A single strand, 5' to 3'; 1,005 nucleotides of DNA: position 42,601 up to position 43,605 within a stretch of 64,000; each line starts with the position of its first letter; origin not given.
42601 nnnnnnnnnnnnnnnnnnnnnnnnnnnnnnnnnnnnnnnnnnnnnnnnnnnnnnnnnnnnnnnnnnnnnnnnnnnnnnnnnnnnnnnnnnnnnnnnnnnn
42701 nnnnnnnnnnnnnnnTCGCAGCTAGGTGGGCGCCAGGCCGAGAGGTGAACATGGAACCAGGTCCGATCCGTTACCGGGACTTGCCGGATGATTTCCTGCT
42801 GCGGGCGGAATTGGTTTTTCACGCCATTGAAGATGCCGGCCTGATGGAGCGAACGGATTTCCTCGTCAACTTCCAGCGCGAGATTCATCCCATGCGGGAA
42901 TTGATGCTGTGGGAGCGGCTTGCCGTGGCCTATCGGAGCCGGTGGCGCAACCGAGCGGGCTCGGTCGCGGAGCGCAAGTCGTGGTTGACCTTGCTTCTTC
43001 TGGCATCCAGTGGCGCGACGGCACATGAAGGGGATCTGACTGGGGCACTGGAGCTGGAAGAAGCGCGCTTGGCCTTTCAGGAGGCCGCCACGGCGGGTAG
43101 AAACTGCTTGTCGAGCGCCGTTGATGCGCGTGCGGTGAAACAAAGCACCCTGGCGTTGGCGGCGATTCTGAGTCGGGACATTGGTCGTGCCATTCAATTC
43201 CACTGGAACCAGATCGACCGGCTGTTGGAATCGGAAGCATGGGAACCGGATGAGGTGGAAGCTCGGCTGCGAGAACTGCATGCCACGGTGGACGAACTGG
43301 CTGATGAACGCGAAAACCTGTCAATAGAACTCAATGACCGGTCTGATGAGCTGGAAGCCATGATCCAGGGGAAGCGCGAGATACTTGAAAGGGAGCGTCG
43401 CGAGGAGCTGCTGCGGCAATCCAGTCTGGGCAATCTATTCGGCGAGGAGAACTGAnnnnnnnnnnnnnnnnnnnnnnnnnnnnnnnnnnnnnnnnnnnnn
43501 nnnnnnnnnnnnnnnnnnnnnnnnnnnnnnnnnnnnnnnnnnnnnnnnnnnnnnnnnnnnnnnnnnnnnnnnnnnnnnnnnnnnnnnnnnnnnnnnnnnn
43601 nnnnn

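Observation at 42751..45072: Three-gene coupled operon (coiled-coil protein, AAA_21-type ABC ATPase, 151-aa protein): candidate uncharacterised abortive-infection/defence module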

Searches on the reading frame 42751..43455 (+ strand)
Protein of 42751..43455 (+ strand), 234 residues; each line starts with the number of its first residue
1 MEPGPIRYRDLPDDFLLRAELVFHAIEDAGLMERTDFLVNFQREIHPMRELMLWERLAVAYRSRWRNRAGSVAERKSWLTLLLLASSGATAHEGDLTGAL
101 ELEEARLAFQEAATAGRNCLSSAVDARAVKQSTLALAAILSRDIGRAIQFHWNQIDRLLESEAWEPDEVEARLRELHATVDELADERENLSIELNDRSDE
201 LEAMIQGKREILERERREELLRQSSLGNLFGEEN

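Call 4: search_protein_families(library=pfam, proteins=[window:42751-43455:+], max_evalue=1)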
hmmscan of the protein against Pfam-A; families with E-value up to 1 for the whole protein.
window:42751-43455:+ (234 aa): 0 families

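Call 5: search_protein_families(library=padloc, proteins=[window:42751-43455:+], max_evalue=1)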
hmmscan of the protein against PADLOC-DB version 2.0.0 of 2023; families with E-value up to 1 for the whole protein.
window:42751-43455:+ (234 aa): 0 families

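Call 7: search_protein_families(library=ncbifam, proteins=[window:42751-43455:+], max_evalue=1)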
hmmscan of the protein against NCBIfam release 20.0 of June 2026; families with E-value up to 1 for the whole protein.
window:42751-43455:+ (234 aa): 0 families

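Call 8: search_protein_families(library=phrogs, proteins=[window:42751-43455:+], max_evalue=1)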
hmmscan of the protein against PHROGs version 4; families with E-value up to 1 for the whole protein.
window:42751-43455:+ (234 aa): 0 families

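Call 11: find_homologous_proteins(query=window:42751-43455:+)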
Query window:42751-43455:+ (234 aa): 1 proteins with E <= 0.001 among 5719 candidates.
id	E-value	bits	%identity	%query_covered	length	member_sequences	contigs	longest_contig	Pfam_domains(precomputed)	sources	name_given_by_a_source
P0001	1.3e-143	494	100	100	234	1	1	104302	-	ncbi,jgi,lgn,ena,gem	ncbi:MAG: hypothetical protein WC326_12990 [Candidatus Delongbacteria bacterium]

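Call 26: search_protein_representatives(protein=window:42751-43455:+)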
Query: 234 residues. Proteins with E-value up to 0.001 (for the whole library): 62; up to 1e-10: 2; up to 1e-30: 1. The best 62 are listed.
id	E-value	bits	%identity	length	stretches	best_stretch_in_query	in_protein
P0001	4.1e-144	494.3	100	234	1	1-234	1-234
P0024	4.4e-14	69.3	42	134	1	1-114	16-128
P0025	1.9e-10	57.4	34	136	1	2-121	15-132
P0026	2.0e-10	57.3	39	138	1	1-95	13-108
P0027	9.4e-10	55.1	39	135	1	2-105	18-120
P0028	2.8e-07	47.0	34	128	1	1-97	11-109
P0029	3.8e-07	46.6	37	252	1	2-108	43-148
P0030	5.8e-07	46.0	31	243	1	2-96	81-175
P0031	1.3e-06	44.8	30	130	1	2-90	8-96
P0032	1.9e-06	44.3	36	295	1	4-70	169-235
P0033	4.3e-06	43.2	28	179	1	2-92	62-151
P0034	5.6e-06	42.8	30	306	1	2-88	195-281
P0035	8.4e-06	42.2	35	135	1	1-102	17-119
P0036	9.0e-06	42.1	34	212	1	2-94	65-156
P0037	9.6e-06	42.0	35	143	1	2-81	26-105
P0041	1.2e-05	41.7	31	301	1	3-116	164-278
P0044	1.5e-05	41.4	27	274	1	2-98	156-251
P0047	2.2e-05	40.9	31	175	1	2-91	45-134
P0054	6.1e-05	39.4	50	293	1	2-64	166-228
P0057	7.3e-05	39.1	31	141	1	1-88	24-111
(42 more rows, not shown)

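Call 27: search_protein_families(library=pfam, proteins=[P0024, P0025, P0026, P0029, P0032, P0034, P0041, P0054, P0030, P0044], max_evalue=0.01)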
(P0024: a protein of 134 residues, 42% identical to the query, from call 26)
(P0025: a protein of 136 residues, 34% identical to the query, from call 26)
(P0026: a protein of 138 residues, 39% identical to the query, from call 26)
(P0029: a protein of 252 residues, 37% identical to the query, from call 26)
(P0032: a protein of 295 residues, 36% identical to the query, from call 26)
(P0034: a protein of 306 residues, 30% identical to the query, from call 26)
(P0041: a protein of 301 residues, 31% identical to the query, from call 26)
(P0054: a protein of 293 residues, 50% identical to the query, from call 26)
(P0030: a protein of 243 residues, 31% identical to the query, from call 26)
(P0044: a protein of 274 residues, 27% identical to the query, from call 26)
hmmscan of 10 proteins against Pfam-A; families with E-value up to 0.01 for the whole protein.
P0024 (134 aa): 0 families

P0025 (136 aa): 0 families

P0026 (138 aa): 0 families

P0029 (252 aa): 0 families

P0032 (295 aa): 2 families
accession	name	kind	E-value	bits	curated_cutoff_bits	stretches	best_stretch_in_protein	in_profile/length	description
PF13676.11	TIR_2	-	3.3e-16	60.3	28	1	6-100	1-93/122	TIR domain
PF01582.25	TIR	-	4.7e-09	36.7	21.3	1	4-115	2-114/179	TIR domain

P0034 (306 aa): 2 families
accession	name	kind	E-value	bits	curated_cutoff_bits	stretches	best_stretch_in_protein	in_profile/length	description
PF13676.11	TIR_2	-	2.9e-17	63.7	28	1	32-127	1-93/122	TIR domain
PF01582.25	TIR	-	7e-06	26.4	21.3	1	31-134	3-105/179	TIR domain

P0041 (301 aa): 2 families
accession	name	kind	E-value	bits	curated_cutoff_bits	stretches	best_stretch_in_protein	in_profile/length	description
PF13676.11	TIR_2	-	4e-21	76.2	28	1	1-116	1-109/122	TIR domain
PF01582.25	TIR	-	2.9e-07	30.9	21.3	1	6-96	11-99/179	TIR domain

P0054 (293 aa): 2 families
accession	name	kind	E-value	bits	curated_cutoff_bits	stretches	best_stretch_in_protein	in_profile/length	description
PF13676.11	TIR_2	-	7.6e-20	72.1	28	1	5-100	1-94/122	TIR domain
PF01582.25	TIR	-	3.8e-10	40.3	21.3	1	2-117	1-117/179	TIR domain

P0030 (243 aa): 0 families

P0044 (274 aa): 2 families
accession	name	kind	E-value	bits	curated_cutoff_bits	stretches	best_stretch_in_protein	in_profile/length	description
PF01844.29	HNH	-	2e-09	37.8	21.4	1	24-55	6-42/47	HNH endonuclease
PF13391.12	HNH_2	-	4.7e-05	23.6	21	1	22-59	4-60/66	HNH endonuclease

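Call 58: predict_structure(alignment_id=A4)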
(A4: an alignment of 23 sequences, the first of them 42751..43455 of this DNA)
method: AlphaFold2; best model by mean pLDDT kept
length: 234 residues; sequences in the alignment: 23
mean_pLDDT: 84.6   pTM: 0.55
mean pLDDT of the five models: 84.6, 79.4, 78.8, 78.4, 76.7
residues with pLDDT >= 90: 98; 70-90: 107; 50-70: 22; < 50: 7
segments of 3 or more residues with pLDDT < 50: 118-124
pLDDT, mean of each block of 10 residues (from residue 1): 89 93 94 96 96 93 91 95 87 64 85 65 56 71 78 81 86 88 88 85 87 95 91 67
secondary structure, 60 per line:
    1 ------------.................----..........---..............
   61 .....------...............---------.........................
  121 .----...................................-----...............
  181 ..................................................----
elements in order: H13-29 H34-43 H47-65 H72-86 H96-121 H126-160 H166-230

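Call 70: search_protein_families(library=padloc, proteins=[P0032, P0034, P0041, P0054, P0044, P0024, P0029, P0030], max_evalue=0.01)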
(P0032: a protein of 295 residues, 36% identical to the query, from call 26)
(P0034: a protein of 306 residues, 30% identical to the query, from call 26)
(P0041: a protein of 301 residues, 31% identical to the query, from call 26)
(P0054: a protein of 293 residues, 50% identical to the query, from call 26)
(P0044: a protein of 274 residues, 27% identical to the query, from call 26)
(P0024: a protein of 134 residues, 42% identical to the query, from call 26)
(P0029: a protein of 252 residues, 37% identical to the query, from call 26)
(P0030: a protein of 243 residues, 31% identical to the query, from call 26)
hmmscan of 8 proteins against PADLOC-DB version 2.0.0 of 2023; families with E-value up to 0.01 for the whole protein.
P0032 (295 aa): 10 families
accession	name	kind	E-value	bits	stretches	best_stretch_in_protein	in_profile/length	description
PDLC05062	PDC-S66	-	3.9e-50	168.9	1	2-134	147-279/282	-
PDLC00417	ThsB1|ThsB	-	5.2e-30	103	1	2-129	165-293/303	TIR-like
PDLC00424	ThsB1|ThsB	-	3.6e-19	67.5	1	4-133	102-230/234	TIR-like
PDLC02962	RT-TIR_XII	-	3.1e-10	37.5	1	3-115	345-457/478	single gene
PDLC02961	RT-TIR_XII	-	2.9e-09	34.3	1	2-121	346-459/475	single gene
PDLC02421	Aga_TIR-PNTD1-PNTD2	-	2.8e-06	24.7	1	4-94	4-97/430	Class I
PDLC02403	Aga_TIR-PNTD1-PNTD2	-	5e-05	20.5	1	5-77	4-77/443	Class I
PDLC03957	bSEFIR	-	0.00077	17.4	1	4-67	39-104/412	-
PDLC02012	SAVED5--SAVED_TIR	-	0.0011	16.2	1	5-67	15-76/404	-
PDLC00728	Effector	-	0.0088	13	0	4-56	10-65/432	TIR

P0034 (306 aa): 14 families
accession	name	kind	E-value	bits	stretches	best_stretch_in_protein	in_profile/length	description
PDLC05062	PDC-S66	-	1.7e-48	163.5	1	18-163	137-280/282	-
PDLC00417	ThsB1|ThsB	-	7.6e-28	95.9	1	19-162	156-298/303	TIR-like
PDLC00424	ThsB1|ThsB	-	1.7e-13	48.9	1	30-163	102-232/234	TIR-like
PDLC02012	SAVED5--SAVED_TIR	-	1.1e-11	42.5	1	29-136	13-117/404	-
PDLC02961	RT-TIR_XII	-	3.4e-10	37.4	1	18-148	336-458/475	single gene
PDLC02421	Aga_TIR-PNTD1-PNTD2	-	1.9e-09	35.1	1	29-123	3-98/430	Class I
PDLC03957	bSEFIR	-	3.4e-09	35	1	30-99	39-111/412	-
PDLC02962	RT-TIR_XII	-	2.9e-08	31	1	23-143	339-457/478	single gene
PDLC02403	Aga_TIR-PNTD1-PNTD2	-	9e-06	23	1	29-97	2-72/443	Class I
PDLC00728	Effector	-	6.5e-05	20.1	1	30-97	10-77/432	TIR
PDLC00422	ThsB1|ThsB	-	0.0012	16.4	1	23-61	34-72/194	TIR-like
PDLC00430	ThsB1|ThsB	-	0.0031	15.1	1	28-78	63-114/269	TIR-like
PDLC00727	Effector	-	0.008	12.7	0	31-108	175-252/590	TIR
PDLC00420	ThsB1|ThsB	-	0.0096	13.1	0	32-97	4-72/319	TIR-like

P0041 (301 aa): 12 families
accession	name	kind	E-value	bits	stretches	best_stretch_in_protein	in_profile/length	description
PDLC05062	PDC-S66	-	1.9e-49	166.7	1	1-131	151-280/282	-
PDLC00417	ThsB1|ThsB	-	2.4e-25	87.6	1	2-115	170-283/303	TIR-like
PDLC00424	ThsB1|ThsB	-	3.7e-17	60.9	1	1-131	104-232/234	TIR-like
PDLC02961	RT-TIR_XII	-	9e-13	45.9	1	1-122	350-464/475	single gene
PDLC02962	RT-TIR_XII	-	1e-11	42.4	1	1-113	348-459/478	single gene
PDLC02012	SAVED5--SAVED_TIR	-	7.5e-09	33.2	1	1-78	16-94/404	-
PDLC02421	Aga_TIR-PNTD1-PNTD2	-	5.6e-08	30.3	1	1-66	6-73/430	Class I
PDLC02403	Aga_TIR-PNTD1-PNTD2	-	1.4e-06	25.7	1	1-62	5-68/443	Class I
PDLC03957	bSEFIR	-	1e-05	23.6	1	7-65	49-108/412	-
PDLC00436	ThsB1|ThsB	-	0.00028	18.4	1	1-90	38-129/183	TIR-like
PDLC00728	Effector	-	0.0033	14.4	1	1-50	12-65/432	TIR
PDLC00419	ThsB1|ThsB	-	0.0075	14.1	0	1-88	30-119/165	TIR-like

P0054 (293 aa): 17 families
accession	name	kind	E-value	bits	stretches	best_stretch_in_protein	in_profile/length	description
PDLC05062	PDC-S66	-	9.3e-61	203.7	1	3-134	149-280/282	-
PDLC00417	ThsB1|ThsB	-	9.7e-39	131.6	1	3-133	167-298/303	TIR-like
PDLC00424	ThsB1|ThsB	-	7e-21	73.1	1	3-134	102-232/234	TIR-like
PDLC02962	RT-TIR_XII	-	1.1e-13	48.9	1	4-115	347-458/478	single gene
PDLC02961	RT-TIR_XII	-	5.1e-12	43.5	1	3-131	348-469/475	single gene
PDLC02012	SAVED5--SAVED_TIR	-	8e-11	39.7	1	3-102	14-112/404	-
PDLC03015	TIR-NLR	-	1.3e-10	38.7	1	5-91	4-87/824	-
PDLC02421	Aga_TIR-PNTD1-PNTD2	-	1.2e-08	32.6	1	4-93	5-97/430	Class I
PDLC02403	Aga_TIR-PNTD1-PNTD2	-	6e-07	26.9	1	4-70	4-71/443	Class I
PDLC03957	bSEFIR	-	1.2e-06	26.7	1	4-70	40-108/412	-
PDLC00728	Effector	-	5.4e-05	20.3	1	3-63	10-69/432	TIR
PDLC00430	ThsB1|ThsB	-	0.00025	18.7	1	3-54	65-116/269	TIR-like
PDLC00434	ThsB1|ThsB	-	0.0023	15.1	1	4-111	140-244/396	TIR-like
PDLC00436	ThsB1|ThsB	-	0.0027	15.2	1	3-37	36-69/183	TIR-like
PDLC03825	spbK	-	0.0054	14.2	1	4-31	150-176/308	-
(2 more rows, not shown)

P0044 (274 aa): 1 family
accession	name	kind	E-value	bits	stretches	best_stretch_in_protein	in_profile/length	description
PDLC03656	mREase_IV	-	9.7e-07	26.8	1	27-70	225-267/277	Type IV methyl-directed restriction enzyme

P0024 (134 aa): 0 families

P0029 (252 aa): 0 families

P0030 (243 aa): 1 family
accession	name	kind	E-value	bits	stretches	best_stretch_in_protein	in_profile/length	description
PDLC05062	PDC-S66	-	1.2e-08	32.8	1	1-35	231-265/282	-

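Call 81: find_encoding_contigs(protein=P0054, flank=5000, max_places=3)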
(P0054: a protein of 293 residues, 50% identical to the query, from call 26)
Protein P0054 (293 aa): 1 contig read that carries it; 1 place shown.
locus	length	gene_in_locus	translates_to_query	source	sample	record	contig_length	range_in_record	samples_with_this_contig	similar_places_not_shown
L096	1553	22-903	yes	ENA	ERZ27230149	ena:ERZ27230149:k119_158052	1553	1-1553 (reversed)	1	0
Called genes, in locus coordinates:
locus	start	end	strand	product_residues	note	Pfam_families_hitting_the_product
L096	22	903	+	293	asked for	PF01582:TIR, PF13676:TIR_2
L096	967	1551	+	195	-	?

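Call 82: find_encoding_contigs(protein=P0047, flank=5000, max_places=3)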
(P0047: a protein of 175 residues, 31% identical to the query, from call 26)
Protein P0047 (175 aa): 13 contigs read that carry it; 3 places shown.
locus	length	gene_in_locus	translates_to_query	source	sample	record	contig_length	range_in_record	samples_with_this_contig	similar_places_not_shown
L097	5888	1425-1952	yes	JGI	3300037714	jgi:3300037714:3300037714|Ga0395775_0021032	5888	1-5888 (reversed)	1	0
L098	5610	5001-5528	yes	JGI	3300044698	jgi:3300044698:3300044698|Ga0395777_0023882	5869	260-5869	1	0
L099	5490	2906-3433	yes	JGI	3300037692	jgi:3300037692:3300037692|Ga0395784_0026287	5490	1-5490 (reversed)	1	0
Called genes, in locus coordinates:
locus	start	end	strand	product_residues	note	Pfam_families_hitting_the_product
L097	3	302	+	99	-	?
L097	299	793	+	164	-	PF05534:HicB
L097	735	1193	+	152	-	-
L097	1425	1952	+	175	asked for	-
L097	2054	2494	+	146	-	-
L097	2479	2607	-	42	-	-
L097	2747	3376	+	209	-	-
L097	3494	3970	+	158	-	-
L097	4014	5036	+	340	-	PF01145:Band_7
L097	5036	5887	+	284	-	?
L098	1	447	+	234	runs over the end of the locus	PF02772:S-AdoMet_synt_M, PF02773:S-AdoMet_synt_C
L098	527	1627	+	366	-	PF00535:Glycos_transf_2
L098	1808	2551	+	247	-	-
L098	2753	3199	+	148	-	PF18912:DZR_2 (faint), PF12773:DZR (weak)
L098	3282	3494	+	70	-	-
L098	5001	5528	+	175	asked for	-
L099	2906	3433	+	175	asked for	-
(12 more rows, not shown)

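Call 83: find_encoding_contigs(protein=P0057, flank=5000, max_places=2)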
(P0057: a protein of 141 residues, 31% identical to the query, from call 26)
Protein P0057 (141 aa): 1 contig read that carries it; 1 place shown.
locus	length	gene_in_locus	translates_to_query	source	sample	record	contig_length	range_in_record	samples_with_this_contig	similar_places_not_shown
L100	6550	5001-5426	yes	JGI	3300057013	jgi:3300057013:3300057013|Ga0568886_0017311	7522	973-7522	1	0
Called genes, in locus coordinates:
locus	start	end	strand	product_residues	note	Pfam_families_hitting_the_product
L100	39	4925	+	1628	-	PF00753:Lactamase_B, PF12706:Lactamase_B_2, PF01740:STAS, PF00069:Pkinase, PF07714:PK_Tyr_Ser-Thr, PF13191:AAA_16, PF28559:TPR_SusR, PF13424:TPR_12, +10 more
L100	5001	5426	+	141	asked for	-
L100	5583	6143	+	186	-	-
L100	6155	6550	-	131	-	?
